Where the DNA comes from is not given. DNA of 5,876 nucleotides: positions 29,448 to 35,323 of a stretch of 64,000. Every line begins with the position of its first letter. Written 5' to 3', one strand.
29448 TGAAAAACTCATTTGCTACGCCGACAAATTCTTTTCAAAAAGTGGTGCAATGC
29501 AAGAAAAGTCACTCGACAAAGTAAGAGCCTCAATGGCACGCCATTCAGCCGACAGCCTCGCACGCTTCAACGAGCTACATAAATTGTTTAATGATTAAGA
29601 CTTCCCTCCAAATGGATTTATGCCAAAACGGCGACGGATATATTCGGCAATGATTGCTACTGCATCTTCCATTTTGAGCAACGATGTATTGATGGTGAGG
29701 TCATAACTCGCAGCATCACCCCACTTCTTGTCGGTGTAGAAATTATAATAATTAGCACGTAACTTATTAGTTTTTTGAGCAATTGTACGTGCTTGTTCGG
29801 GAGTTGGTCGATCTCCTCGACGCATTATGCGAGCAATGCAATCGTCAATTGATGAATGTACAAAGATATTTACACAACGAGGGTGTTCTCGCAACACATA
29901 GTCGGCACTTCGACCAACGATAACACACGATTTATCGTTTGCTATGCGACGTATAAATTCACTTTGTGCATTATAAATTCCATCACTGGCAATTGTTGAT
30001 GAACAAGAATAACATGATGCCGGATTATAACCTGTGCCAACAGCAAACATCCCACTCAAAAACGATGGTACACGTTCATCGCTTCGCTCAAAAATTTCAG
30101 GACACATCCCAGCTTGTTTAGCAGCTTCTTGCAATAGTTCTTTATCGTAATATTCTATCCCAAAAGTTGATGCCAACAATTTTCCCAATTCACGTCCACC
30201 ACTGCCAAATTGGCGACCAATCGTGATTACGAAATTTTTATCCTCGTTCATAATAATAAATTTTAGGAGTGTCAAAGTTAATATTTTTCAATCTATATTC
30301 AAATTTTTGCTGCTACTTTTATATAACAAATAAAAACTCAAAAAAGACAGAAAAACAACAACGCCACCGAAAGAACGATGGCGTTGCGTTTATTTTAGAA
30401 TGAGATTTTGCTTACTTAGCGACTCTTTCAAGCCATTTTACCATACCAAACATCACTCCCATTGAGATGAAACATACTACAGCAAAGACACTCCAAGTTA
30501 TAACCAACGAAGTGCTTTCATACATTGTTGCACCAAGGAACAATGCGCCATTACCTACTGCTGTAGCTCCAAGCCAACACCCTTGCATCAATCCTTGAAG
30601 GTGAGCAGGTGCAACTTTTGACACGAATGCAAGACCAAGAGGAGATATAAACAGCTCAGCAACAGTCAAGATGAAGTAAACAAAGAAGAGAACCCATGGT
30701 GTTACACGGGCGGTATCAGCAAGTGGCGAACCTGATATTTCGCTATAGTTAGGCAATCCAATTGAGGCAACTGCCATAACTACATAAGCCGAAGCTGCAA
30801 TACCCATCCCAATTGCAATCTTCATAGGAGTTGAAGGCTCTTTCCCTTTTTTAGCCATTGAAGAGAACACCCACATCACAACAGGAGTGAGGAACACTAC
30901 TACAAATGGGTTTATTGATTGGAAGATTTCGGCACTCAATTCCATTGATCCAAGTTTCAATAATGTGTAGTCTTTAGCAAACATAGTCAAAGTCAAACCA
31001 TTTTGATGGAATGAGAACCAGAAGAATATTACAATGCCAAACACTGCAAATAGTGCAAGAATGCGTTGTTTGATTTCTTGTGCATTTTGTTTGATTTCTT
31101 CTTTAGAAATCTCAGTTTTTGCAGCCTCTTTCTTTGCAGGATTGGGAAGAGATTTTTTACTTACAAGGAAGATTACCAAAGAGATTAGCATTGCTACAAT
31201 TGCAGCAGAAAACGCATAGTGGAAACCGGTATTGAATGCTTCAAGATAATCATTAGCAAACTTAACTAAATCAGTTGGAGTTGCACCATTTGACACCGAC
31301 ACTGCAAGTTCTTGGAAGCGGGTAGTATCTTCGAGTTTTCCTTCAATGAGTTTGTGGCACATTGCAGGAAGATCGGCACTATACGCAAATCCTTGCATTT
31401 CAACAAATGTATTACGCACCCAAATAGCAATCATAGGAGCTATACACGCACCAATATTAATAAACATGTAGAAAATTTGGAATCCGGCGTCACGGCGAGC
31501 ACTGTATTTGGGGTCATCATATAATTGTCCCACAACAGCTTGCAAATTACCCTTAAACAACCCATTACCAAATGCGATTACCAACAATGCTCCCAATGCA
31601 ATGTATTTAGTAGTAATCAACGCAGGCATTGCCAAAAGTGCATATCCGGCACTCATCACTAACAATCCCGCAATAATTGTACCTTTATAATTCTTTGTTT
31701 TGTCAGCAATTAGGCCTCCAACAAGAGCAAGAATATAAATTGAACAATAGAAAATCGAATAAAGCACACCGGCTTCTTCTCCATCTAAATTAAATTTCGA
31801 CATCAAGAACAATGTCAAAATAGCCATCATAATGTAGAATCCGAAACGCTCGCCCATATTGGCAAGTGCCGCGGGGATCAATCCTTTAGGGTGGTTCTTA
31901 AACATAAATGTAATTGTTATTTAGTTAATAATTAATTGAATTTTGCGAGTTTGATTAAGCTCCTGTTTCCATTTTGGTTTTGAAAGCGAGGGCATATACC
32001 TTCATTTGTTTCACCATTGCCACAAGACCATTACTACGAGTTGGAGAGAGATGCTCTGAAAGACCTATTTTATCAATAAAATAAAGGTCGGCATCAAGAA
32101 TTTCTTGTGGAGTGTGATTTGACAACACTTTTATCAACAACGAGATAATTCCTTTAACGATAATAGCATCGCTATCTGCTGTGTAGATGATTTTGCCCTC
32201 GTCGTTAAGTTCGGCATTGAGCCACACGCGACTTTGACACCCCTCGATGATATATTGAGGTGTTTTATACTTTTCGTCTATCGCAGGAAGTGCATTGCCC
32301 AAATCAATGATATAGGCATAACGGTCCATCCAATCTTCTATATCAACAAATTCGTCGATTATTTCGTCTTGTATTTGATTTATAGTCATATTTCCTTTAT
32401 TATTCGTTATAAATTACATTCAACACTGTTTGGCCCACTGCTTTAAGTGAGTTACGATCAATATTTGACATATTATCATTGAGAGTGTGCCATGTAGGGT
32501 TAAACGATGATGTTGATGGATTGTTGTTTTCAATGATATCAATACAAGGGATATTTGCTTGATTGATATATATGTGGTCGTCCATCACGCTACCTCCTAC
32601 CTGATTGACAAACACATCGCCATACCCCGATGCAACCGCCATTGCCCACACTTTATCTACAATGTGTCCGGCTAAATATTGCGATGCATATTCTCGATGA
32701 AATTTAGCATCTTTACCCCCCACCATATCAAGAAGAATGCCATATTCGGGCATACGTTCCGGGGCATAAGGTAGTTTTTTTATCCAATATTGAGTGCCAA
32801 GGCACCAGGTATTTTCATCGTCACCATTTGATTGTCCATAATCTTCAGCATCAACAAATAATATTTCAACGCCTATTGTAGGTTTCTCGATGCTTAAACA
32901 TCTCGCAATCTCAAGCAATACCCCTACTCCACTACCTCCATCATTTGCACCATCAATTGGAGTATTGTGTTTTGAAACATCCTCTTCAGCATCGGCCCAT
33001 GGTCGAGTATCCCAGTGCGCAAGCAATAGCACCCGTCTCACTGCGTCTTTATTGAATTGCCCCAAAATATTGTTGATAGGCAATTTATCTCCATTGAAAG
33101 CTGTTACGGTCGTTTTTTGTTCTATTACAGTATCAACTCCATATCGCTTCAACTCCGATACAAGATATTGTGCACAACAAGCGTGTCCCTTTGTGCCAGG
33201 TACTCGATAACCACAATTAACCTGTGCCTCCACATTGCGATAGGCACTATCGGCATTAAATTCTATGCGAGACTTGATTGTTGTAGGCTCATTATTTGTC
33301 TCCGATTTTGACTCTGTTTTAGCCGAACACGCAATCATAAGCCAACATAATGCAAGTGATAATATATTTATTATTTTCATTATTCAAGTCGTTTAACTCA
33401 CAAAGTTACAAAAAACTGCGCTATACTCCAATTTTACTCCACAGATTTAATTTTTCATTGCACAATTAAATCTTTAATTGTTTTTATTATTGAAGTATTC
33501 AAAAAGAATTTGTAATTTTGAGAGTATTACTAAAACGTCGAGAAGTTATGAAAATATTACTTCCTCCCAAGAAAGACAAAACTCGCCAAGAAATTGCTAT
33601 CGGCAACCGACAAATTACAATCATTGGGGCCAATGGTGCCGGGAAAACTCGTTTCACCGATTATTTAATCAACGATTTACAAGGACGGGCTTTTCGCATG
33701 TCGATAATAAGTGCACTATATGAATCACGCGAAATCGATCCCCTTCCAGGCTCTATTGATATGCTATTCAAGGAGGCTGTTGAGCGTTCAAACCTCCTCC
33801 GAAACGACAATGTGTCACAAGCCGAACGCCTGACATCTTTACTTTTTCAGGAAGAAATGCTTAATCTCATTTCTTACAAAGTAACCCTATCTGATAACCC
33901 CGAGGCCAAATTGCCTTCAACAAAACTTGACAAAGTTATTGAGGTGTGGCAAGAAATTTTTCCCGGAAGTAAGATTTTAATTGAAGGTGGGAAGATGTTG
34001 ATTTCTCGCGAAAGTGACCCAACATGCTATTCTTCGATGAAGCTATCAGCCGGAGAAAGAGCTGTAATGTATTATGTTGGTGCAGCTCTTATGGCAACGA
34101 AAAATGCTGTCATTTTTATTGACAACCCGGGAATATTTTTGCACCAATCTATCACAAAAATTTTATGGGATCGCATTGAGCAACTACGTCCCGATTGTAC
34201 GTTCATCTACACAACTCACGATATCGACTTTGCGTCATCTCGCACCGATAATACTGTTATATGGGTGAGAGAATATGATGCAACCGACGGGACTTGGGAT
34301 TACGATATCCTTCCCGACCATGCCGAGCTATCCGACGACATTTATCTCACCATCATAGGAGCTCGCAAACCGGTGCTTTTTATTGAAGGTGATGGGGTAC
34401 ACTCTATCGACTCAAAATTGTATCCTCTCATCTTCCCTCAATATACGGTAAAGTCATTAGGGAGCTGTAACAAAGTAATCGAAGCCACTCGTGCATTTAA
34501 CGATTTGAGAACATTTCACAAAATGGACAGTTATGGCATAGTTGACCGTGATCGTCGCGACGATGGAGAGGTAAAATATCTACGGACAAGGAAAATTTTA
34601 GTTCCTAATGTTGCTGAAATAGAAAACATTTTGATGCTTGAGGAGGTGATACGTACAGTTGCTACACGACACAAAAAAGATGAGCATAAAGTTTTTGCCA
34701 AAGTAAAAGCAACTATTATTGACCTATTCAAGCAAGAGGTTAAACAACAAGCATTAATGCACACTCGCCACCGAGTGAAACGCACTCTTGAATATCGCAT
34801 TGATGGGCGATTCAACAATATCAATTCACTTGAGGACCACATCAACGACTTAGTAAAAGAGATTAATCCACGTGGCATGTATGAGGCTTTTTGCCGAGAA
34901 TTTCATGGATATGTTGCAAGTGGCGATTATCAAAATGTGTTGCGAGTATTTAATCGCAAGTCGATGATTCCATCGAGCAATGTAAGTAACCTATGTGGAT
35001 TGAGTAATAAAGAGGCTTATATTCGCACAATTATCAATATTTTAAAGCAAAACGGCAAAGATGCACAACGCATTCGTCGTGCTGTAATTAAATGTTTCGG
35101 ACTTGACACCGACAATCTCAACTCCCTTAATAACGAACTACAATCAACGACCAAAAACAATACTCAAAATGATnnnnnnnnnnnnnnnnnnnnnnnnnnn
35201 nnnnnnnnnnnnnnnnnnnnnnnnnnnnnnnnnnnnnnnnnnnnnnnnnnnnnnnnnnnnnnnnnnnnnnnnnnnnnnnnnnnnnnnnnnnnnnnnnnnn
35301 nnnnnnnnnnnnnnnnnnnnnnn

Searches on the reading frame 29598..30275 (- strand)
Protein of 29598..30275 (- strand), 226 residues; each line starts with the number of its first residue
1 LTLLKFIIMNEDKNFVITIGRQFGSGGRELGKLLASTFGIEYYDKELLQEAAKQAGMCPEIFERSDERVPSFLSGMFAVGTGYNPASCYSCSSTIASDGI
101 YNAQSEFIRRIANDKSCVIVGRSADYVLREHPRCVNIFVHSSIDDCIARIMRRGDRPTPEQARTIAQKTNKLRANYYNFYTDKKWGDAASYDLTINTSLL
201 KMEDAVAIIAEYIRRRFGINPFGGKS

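Call 81: search_protein_families(library=pfam, proteins=[window:29598-30275:-], max_evalue=0.001)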
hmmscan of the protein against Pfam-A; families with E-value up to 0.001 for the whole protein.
window:29598-30275:- (226 aa): 2 families
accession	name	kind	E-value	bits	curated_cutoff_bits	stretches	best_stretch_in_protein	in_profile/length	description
PF13189.12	Cytidylate_kin2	-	1.1e-53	182.4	28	1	16-198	1-175/176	Cytidylate kinase-like family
PF01202.28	SKI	-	1.6e-05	25.5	22.1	0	132-184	84-139/159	Shikimate kinase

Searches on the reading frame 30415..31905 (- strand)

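Call 81: search_protein_families(library=pfam, proteins=[window:30415-31905:-], max_evalue=0.001)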
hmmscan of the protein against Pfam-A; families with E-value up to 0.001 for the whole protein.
window:30415-31905:- (497 aa): 2 families
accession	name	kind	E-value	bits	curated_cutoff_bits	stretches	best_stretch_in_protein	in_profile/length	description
PF00854.27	PTR2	-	1.2e-49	169.6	27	2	264-463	183-380/392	POT family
PF07690.21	MFS_1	-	3.4e-17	62.8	33.4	2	13-163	2-144/347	Major Facilitator Superfamily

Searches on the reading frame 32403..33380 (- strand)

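Call 81: search_protein_families(library=pfam, proteins=[window:32403-33380:-], max_evalue=0.001)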
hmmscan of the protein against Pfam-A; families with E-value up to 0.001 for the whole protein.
window:32403-33380:- (326 aa): 1 family
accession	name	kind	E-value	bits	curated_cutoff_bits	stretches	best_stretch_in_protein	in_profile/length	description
PF04389.22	Peptidase_M28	-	4e-32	112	21.3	1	104-322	1-192/193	Peptidase family M28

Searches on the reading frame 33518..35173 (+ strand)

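Call 81: search_protein_families(library=pfam, proteins=[window:33518-35173:+], max_evalue=0.001)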
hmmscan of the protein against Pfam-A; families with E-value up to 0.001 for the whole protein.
window:33518-35173:+ (552 aa): 4 families
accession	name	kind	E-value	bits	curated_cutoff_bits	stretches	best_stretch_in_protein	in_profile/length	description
PF14491.11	DUF4435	-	1.4e-26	94.1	27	1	283-515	1-235/238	Protein of unknown function (DUF4435)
PF13304.12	AAA_21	-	9.2e-07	29.6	27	1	161-235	225-299/304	AAA domain, putative AbiEii toxin, Type IV TA system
PF02463.25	SMC_N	-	3.8e-06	26.9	40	1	23-241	17-204/220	RecF/RecN/SMC N terminal domain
PF13175.12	AAA_15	-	0.0005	20.2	32.1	0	25-127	18-100/374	AAA ATPase domain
